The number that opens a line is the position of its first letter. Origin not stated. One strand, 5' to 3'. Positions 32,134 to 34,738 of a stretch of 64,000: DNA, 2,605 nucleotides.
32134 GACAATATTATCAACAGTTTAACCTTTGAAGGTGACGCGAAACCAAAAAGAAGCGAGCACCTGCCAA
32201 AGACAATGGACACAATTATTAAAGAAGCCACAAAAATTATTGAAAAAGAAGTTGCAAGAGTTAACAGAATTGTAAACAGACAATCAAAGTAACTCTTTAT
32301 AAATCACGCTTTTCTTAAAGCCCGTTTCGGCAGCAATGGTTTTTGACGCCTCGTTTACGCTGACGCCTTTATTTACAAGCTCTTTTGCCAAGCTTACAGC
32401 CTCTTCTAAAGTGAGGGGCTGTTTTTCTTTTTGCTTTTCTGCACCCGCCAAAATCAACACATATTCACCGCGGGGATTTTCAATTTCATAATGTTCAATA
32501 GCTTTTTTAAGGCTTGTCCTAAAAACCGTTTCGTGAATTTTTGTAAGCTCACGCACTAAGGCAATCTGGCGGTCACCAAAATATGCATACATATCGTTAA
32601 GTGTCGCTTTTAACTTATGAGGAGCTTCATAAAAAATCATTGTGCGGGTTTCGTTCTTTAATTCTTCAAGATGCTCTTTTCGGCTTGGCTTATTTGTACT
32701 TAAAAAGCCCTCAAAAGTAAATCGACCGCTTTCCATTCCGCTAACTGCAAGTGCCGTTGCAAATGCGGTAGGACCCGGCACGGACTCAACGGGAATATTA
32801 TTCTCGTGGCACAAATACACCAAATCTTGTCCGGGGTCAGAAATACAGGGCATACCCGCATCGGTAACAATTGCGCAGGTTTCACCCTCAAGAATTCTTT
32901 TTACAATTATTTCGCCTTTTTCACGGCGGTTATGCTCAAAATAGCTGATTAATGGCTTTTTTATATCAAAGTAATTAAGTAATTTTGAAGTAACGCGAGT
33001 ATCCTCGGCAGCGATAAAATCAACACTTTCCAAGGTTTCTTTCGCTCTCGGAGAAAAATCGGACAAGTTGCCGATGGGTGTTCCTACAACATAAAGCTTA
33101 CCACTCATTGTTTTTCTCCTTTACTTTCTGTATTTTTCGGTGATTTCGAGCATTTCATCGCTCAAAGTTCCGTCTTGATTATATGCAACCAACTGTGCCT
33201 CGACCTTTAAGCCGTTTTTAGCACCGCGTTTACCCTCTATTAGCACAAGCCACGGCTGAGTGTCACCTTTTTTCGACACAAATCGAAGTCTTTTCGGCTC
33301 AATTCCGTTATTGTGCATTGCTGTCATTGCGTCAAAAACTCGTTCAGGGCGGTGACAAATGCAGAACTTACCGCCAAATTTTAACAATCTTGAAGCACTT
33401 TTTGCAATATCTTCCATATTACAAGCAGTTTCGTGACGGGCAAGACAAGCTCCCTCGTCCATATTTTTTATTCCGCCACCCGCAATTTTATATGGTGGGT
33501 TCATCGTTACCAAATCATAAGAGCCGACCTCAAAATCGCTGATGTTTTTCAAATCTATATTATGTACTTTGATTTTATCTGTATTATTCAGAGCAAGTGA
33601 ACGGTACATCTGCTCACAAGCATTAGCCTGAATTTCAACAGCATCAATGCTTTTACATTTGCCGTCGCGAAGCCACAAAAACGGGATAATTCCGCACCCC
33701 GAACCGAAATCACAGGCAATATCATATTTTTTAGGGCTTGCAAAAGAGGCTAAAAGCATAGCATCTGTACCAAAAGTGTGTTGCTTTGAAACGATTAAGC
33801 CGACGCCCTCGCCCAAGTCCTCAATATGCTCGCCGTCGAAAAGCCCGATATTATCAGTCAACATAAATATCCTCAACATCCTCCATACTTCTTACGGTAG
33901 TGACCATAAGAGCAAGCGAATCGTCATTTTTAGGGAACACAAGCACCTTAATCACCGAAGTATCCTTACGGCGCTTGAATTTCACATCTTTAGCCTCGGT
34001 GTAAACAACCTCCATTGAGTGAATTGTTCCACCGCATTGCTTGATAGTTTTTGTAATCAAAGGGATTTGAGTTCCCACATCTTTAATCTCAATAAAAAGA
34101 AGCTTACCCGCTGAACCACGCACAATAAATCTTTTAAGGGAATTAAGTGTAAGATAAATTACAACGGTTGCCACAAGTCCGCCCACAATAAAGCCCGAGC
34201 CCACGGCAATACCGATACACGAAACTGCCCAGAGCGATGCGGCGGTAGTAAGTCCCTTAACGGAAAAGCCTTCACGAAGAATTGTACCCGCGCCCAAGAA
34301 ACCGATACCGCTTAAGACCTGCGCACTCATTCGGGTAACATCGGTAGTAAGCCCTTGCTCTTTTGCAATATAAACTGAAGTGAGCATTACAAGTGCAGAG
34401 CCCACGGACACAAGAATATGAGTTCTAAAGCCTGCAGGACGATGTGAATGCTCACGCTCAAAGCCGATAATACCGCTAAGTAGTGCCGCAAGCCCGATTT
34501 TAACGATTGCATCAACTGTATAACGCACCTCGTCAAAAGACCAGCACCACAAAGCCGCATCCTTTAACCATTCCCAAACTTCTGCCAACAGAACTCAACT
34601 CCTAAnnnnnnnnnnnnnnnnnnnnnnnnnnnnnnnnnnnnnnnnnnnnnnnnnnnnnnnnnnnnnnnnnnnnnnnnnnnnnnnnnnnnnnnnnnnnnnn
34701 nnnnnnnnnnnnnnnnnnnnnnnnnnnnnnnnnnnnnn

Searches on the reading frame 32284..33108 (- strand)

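Call 9: search_protein_families(library=pfam, proteins=[window:32284-33108:-], max_evalue=0.001)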
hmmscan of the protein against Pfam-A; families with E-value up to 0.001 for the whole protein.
window:32284-33108:- (274 aa): 1 family
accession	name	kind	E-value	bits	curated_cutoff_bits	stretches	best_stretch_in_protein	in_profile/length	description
PF00590.25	TP_methylase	-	5.3e-37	128.3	27.8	1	4-202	1-210/212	Tetrapyrrole (Corrin/Porphyrin) Methylases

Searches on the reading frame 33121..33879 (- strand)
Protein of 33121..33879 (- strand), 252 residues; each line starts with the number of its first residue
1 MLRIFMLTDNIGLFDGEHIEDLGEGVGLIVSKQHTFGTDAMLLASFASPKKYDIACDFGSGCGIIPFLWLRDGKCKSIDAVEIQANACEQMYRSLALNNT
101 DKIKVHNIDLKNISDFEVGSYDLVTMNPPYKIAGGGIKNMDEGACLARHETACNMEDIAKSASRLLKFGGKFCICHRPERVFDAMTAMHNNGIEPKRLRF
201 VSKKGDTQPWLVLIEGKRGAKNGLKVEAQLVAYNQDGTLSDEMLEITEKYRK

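Call 9: search_protein_families(library=pfam, proteins=[window:33121-33879:-], max_evalue=0.001)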
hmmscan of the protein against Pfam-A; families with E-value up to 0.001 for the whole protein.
window:33121-33879:- (252 aa): 3 families
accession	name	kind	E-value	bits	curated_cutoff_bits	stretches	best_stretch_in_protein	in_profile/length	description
PF05175.20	MTS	-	4.4e-10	39.9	23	1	40-133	21-111/170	Methyltransferase small domain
PF13847.12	Methyltransf_31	-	1.3e-05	25.3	27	1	54-178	6-113/145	Methyltransferase domain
PF13649.12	Methyltransf_25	-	0.00028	21.9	27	0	56-126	2-70/97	Methyltransferase domain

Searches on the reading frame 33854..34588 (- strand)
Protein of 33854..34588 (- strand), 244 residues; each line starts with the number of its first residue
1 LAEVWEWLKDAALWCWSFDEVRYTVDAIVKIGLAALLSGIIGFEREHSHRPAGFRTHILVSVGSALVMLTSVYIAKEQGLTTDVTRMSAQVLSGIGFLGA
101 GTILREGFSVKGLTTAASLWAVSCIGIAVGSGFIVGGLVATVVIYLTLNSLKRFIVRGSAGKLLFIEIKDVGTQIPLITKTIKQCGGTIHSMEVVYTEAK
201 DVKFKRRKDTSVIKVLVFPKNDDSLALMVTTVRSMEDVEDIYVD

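Call 9: search_protein_families(library=pfam, proteins=[window:33854-34588:-], max_evalue=0.001)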
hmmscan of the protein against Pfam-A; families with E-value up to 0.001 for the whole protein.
window:33854-34588:- (244 aa): 1 family
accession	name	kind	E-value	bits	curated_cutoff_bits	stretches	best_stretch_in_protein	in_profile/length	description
PF02308.21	MgtC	-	4.7e-39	133.9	31.4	1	32-153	2-117/121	MgtC family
